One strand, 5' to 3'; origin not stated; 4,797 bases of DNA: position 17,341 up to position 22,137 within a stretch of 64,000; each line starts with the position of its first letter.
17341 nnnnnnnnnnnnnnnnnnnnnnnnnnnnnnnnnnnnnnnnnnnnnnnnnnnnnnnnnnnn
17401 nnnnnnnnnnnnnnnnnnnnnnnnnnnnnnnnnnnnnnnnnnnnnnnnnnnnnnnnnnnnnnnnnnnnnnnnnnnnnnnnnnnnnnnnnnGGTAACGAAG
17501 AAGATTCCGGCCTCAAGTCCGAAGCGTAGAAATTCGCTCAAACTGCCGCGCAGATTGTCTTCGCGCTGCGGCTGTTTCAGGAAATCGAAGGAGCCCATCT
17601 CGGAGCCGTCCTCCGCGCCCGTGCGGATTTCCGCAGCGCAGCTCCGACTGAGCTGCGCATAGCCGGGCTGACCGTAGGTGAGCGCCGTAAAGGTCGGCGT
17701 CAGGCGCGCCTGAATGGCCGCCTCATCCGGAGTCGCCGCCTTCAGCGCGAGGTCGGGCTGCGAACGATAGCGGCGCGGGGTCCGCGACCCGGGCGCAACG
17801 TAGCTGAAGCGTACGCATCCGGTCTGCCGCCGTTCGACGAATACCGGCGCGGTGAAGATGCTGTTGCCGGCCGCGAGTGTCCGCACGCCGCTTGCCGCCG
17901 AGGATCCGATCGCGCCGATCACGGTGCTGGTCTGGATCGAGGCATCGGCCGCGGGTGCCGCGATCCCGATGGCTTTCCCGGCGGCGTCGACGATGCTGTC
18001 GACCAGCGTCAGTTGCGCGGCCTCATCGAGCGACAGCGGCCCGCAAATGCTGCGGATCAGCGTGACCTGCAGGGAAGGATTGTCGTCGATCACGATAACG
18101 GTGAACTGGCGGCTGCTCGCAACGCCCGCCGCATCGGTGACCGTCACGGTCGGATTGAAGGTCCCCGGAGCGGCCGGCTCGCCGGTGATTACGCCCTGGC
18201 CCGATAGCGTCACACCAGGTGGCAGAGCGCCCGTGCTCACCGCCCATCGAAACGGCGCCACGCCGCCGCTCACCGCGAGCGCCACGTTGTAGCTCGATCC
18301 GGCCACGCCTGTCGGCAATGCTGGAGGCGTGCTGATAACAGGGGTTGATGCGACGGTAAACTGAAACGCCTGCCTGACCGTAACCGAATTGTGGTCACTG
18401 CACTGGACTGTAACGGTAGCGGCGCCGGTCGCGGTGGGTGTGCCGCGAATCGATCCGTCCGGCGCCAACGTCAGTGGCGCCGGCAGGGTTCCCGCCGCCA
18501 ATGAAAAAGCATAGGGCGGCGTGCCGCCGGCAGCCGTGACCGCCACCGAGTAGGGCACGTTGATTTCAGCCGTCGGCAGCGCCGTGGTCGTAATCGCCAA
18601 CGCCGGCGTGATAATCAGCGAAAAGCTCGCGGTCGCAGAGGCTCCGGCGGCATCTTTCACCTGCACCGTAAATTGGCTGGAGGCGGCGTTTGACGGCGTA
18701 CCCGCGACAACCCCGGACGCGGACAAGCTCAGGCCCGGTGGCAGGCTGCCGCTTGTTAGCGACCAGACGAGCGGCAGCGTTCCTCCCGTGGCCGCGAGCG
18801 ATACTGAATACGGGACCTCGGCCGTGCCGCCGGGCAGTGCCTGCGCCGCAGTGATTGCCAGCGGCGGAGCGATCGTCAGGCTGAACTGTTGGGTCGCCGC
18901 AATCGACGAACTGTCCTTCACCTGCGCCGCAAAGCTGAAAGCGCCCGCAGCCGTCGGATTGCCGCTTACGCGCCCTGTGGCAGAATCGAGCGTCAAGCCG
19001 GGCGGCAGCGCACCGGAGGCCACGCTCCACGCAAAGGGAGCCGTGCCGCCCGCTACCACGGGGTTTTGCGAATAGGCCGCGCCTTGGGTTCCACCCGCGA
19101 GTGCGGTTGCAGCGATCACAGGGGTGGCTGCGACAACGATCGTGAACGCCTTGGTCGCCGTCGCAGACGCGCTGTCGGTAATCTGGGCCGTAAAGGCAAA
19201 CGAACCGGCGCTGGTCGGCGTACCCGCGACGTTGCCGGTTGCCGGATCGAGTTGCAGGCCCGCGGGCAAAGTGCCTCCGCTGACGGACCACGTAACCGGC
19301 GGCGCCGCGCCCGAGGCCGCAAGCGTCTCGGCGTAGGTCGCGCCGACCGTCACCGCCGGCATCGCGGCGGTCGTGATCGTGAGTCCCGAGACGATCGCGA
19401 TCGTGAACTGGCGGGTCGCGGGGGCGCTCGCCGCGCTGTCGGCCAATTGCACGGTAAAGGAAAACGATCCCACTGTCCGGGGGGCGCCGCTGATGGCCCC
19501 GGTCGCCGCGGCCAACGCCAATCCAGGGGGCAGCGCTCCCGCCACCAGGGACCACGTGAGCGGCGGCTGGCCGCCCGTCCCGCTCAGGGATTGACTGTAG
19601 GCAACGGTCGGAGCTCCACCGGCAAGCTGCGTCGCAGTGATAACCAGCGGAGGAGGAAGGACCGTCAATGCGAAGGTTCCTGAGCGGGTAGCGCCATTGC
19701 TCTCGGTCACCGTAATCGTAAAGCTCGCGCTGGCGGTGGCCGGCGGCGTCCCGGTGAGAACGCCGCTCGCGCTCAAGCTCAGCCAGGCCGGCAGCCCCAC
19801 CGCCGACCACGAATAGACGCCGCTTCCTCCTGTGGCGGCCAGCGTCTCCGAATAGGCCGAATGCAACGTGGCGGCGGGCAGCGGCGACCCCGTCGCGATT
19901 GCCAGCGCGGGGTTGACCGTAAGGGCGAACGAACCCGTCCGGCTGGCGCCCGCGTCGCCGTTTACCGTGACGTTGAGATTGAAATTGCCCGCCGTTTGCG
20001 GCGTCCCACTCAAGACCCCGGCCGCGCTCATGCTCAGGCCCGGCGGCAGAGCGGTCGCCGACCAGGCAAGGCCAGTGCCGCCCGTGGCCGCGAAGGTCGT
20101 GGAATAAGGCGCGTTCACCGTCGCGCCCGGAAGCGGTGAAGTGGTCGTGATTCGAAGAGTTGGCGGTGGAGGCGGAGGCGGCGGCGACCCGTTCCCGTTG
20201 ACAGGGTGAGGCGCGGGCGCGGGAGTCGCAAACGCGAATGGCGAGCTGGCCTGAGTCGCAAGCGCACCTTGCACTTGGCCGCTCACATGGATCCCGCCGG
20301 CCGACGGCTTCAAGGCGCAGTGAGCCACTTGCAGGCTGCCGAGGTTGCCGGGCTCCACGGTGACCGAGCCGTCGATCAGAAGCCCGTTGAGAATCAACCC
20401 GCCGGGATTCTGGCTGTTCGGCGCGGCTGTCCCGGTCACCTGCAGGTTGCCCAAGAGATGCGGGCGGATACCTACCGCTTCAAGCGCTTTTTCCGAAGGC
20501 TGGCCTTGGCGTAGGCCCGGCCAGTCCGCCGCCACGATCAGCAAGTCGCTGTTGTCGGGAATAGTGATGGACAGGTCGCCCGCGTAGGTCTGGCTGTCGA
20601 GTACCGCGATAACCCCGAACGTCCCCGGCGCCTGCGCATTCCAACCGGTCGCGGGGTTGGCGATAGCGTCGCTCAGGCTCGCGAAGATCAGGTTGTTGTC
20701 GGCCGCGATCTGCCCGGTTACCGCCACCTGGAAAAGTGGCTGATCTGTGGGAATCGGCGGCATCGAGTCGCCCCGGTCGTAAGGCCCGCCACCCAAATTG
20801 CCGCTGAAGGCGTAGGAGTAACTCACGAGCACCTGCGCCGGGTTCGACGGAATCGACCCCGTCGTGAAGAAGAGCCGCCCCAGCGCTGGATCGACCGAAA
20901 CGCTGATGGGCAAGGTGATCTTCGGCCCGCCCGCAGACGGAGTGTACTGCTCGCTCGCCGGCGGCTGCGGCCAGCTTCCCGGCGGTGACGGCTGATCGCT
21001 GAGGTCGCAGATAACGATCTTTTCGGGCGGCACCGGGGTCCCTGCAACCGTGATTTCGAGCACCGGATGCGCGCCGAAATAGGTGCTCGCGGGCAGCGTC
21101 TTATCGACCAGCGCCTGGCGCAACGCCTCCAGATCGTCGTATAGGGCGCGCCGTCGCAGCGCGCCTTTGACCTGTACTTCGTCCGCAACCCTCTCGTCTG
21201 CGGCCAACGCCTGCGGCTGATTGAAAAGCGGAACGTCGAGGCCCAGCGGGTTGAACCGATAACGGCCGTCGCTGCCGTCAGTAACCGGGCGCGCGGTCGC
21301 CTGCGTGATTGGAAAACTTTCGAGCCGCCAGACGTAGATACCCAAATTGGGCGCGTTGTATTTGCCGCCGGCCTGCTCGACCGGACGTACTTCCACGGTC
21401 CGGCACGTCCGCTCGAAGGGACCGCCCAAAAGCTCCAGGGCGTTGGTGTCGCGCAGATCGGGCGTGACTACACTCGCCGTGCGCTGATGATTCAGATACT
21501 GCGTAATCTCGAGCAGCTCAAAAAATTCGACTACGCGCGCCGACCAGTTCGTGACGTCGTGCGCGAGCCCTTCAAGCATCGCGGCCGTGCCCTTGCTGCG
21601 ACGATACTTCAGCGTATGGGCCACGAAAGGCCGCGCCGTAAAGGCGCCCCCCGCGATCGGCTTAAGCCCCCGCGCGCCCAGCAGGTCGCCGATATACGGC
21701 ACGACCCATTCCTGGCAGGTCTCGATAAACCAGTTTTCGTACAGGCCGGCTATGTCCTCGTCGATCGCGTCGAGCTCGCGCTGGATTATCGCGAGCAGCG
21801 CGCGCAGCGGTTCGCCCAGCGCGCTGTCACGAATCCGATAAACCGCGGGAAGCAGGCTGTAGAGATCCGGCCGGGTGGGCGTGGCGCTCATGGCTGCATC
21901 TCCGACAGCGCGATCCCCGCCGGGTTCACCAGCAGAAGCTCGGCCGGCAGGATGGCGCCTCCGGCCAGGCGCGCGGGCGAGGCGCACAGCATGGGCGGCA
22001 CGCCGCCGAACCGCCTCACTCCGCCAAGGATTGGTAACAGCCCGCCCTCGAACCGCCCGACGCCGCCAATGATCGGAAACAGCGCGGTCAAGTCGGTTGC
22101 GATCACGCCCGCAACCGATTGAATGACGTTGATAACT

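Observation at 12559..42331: Complete, compact extracellular contractile injection system (eCIS) operon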

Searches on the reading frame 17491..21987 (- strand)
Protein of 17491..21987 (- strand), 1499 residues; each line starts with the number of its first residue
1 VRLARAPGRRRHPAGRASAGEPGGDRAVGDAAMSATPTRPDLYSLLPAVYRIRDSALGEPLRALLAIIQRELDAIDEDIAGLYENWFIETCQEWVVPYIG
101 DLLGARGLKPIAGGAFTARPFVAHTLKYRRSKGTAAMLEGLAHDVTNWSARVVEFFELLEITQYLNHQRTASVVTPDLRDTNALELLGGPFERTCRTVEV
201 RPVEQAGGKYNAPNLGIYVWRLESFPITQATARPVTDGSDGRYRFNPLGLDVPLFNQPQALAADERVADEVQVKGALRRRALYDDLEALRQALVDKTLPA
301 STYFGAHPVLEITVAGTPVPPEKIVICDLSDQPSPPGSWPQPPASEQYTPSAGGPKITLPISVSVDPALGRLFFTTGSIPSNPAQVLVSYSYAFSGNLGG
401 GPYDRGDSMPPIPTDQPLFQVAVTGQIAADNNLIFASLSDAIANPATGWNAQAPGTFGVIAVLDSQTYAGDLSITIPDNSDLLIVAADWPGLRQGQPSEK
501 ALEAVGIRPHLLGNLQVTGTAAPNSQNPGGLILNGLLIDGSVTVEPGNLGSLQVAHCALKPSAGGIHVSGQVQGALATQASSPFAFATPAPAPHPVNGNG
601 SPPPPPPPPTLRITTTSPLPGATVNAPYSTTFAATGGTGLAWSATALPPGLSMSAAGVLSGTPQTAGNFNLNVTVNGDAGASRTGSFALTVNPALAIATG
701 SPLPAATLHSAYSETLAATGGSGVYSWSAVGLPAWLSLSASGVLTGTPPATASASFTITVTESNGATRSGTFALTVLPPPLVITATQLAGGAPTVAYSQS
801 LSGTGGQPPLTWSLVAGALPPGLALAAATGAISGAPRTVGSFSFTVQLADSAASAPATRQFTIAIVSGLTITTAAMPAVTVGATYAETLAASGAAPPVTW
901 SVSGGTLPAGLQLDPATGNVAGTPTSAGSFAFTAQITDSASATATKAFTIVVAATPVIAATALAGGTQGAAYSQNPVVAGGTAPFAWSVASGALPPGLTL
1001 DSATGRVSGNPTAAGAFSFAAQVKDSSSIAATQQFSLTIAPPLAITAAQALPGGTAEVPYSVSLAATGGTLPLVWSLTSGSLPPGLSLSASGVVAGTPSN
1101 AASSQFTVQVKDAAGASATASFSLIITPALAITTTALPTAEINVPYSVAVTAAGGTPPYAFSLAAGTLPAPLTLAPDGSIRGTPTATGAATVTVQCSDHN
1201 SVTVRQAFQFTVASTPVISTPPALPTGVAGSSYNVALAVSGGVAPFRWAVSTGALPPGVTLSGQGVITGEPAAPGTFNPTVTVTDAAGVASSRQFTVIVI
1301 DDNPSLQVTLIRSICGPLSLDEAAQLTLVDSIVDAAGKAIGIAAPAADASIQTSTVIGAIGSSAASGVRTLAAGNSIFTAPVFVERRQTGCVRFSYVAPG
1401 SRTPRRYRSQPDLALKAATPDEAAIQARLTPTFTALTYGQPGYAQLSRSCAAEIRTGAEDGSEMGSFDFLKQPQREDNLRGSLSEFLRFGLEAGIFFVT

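Call 4: search_protein_families(library=pfam, proteins=[window:17491-21987:-], max_evalue=0.01)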
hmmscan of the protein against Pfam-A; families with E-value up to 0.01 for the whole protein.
window:17491-21987:- (1499 aa): 4 families
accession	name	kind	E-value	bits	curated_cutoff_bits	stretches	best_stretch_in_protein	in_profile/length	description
PF05345.18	He_PIG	-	7.2e-94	308.9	24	8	956-1039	2-95/96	Putative Ig domain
PF24908.1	Ig_SIBA-E_2nd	-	1.7e-14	54.4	27.8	0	905-951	41-87/117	Integrin beta-like protein A-E, second Ig-like domain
PF22352.2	K319L-like_PKD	-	6e-09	36.2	27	0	719-776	25-84/84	K319L-like, PKD domain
PF17963.7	Big_9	-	2.2e-08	35.3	23.6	1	1068-1123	32-87/89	Bacterial Ig domain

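Call 96: search_protein_families(library=ncbifam, proteins=[window:17491-21891:-], max_evalue=0.01)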
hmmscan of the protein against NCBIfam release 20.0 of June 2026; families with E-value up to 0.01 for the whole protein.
window:17491-21891:- (1467 aa): 1 family
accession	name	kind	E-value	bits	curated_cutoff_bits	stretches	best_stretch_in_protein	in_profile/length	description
NF012211.1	tand_rpt_95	domain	6.9e-05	22.7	90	0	1071-1096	61-86/98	tandem-95 repeat protein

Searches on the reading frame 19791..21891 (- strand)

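Call 32: search_protein_families(library=pfam, proteins=[window:19791-21891:-], max_evalue=5)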
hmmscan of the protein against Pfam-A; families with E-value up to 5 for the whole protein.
window:19791-21891:- (700 aa): 2 families
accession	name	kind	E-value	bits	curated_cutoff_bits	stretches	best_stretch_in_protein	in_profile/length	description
PF05345.18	He_PIG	-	1.3e-10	42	24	1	582-660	5-96/96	Putative Ig domain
PF10076.14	Phage_Mu_Gp48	-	0.035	14.4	37.4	1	10-124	3-109/150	Bacteriophage Mu-like, Gp48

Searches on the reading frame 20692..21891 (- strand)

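Call 76: search_protein_families(library=pfam, proteins=[window:20692-21891:-], max_evalue=1)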
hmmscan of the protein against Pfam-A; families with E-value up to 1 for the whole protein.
window:20692-21891:- (400 aa): 1 family
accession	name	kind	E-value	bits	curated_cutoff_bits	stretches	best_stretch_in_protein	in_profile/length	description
PF10076.14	Phage_Mu_Gp48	-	0.015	15.6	37.4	1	10-124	3-109/150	Bacteriophage Mu-like, Gp48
